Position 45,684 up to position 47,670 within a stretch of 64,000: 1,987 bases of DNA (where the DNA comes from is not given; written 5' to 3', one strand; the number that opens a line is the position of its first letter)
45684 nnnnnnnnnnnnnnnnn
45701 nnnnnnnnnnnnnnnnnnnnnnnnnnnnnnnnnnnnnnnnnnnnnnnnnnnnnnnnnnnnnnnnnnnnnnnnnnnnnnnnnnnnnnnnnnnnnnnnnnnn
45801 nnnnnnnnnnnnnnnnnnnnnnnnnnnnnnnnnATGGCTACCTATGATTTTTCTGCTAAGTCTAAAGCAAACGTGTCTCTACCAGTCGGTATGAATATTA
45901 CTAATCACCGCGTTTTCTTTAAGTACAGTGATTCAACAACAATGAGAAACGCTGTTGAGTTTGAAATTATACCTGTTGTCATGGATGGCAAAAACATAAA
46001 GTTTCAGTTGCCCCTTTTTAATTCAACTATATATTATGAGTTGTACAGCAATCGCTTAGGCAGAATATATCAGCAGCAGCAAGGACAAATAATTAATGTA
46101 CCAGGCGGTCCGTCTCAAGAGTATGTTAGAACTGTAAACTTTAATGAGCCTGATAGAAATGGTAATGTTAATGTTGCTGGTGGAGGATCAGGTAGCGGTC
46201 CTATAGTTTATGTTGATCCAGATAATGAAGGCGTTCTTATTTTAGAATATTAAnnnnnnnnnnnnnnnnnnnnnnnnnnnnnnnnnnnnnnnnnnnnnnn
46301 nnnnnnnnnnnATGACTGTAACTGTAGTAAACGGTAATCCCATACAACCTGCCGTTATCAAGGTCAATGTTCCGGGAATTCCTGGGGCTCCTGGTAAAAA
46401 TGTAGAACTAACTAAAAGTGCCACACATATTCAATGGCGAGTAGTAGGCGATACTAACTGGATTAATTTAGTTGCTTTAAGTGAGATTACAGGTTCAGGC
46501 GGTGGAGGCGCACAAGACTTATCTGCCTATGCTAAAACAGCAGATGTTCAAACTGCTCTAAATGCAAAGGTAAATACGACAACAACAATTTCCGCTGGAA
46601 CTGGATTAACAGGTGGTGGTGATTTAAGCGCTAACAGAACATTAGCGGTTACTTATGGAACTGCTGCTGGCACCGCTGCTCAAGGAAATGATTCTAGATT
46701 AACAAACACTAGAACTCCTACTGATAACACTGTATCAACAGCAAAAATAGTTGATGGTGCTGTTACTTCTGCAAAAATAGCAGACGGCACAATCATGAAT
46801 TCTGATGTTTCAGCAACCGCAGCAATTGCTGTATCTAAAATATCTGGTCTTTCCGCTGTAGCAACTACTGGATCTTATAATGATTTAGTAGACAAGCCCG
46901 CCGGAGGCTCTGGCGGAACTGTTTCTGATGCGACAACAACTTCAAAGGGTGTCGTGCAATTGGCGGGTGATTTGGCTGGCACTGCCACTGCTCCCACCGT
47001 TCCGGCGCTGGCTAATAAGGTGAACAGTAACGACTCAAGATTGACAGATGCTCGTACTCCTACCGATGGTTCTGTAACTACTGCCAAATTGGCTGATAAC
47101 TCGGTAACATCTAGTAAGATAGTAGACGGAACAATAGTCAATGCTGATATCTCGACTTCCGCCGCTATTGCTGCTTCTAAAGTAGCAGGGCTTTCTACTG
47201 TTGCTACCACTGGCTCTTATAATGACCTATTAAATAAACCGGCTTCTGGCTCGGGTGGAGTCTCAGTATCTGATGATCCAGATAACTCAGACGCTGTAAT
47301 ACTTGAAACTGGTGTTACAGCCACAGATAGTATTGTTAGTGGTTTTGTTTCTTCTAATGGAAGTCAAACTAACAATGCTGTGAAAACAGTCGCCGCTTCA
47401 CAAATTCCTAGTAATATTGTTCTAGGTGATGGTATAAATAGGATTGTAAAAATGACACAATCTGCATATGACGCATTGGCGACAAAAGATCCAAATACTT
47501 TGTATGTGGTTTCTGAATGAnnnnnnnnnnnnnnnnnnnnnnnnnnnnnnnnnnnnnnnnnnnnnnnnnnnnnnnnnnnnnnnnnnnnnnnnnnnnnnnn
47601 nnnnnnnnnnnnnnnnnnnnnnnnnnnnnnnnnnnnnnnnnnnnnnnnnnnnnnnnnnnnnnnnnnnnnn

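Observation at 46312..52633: Cluster of tail fiber, GH6-like hydrolase, beta-helix depolymerase and a signal-peptide NlpC/P60 peptidase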

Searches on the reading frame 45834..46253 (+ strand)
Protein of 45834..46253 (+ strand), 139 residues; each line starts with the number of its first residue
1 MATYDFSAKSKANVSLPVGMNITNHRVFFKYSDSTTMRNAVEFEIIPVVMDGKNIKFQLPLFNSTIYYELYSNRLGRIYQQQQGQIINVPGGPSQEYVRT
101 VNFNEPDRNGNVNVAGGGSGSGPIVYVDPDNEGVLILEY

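Call 3: search_protein_families(library=pfam, proteins=[window:45834-46253:+], max_evalue=0.1)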
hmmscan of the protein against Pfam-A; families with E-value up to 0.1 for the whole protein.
window:45834-46253:+ (139 aa): 1 family
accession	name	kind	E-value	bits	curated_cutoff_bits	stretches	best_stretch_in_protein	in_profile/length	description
PF09919.14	DUF2149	-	0.036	14.9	27.1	1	23-90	27-91/92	Uncharacterized conserved protein (DUF2149)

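Call 4: search_protein_families(library=phrogs, proteins=[window:45834-46253:+], max_evalue=0.01)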
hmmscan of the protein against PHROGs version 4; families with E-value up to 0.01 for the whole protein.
window:45834-46253:+ (139 aa): 0 families

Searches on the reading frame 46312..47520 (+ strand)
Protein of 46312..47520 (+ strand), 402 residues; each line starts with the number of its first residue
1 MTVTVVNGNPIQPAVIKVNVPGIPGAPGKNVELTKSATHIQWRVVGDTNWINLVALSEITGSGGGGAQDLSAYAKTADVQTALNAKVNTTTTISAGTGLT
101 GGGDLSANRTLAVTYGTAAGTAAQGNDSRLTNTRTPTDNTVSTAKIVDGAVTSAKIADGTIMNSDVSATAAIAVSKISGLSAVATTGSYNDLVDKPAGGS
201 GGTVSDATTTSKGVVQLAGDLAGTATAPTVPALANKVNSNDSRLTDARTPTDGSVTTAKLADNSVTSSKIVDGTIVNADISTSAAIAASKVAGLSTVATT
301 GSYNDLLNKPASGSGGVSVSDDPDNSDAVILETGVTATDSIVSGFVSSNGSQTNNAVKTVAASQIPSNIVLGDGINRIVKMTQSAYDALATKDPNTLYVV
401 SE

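Call 3: search_protein_families(library=pfam, proteins=[window:46312-47520:+], max_evalue=0.1)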
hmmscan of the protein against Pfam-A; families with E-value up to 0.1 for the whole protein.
window:46312-47520:+ (402 aa): 3 families
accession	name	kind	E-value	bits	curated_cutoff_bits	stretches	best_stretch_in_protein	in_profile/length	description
PF24243.1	Phage_tail_C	-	1.3e-13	50.4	23.7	1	377-400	2-25/26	Phage tail tip domain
PF19264.4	DUF5907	-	4.5e-07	30.4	27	1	206-282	2-77/80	Repeat of unknown function (DUF5907)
PF18678.6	AOC_like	-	0.04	14.1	25.9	0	260-306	56-102/123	Allene oxide cyclase barrel like domain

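Call 4: search_protein_families(library=phrogs, proteins=[window:46312-47520:+], max_evalue=0.01)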
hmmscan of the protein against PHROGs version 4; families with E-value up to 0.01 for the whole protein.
window:46312-47520:+ (402 aa): 14 families
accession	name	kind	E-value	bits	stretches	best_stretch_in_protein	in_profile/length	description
phrog_8780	-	tail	3.5e-36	125.7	3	76-172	555-651/755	minor tail protein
phrog_1197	-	tail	5.4e-30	106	2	84-177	235-325/715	tail protein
phrog_2012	-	tail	1.1e-22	81.9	2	75-198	71-188/212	minor tail protein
phrog_35419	-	tail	2.3e-22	80.8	2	83-178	288-373/414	tail fiber protein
phrog_2952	-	tail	1.6e-19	71.3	2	112-175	310-373/488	minor tail protein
phrog_21962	-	tail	1.7e-17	64.7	1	73-178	184-287/321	tail protein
phrog_30593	-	unknown function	5.6e-09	36.7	1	78-143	128-193/322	-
phrog_13518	-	unknown function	9.6e-07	28.2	1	80-363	129-365/1230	-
phrog_892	-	tail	2.2e-06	27.5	0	61-164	267-373/782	tail fiber protein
phrog_1560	-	unknown function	2.3e-06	29.1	1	377-401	38-62/63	-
phrog_19976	-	tail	2.5e-06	28.1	1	28-178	64-221/256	tail assembly protein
phrog_32311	-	unknown function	3.8e-06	27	1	215-265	307-356/577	-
phrog_28766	-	tail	0.00018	21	1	230-285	177-231/472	tail fiber protein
phrog_37579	-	unknown function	0.006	17.9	0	249-283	45-79/104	-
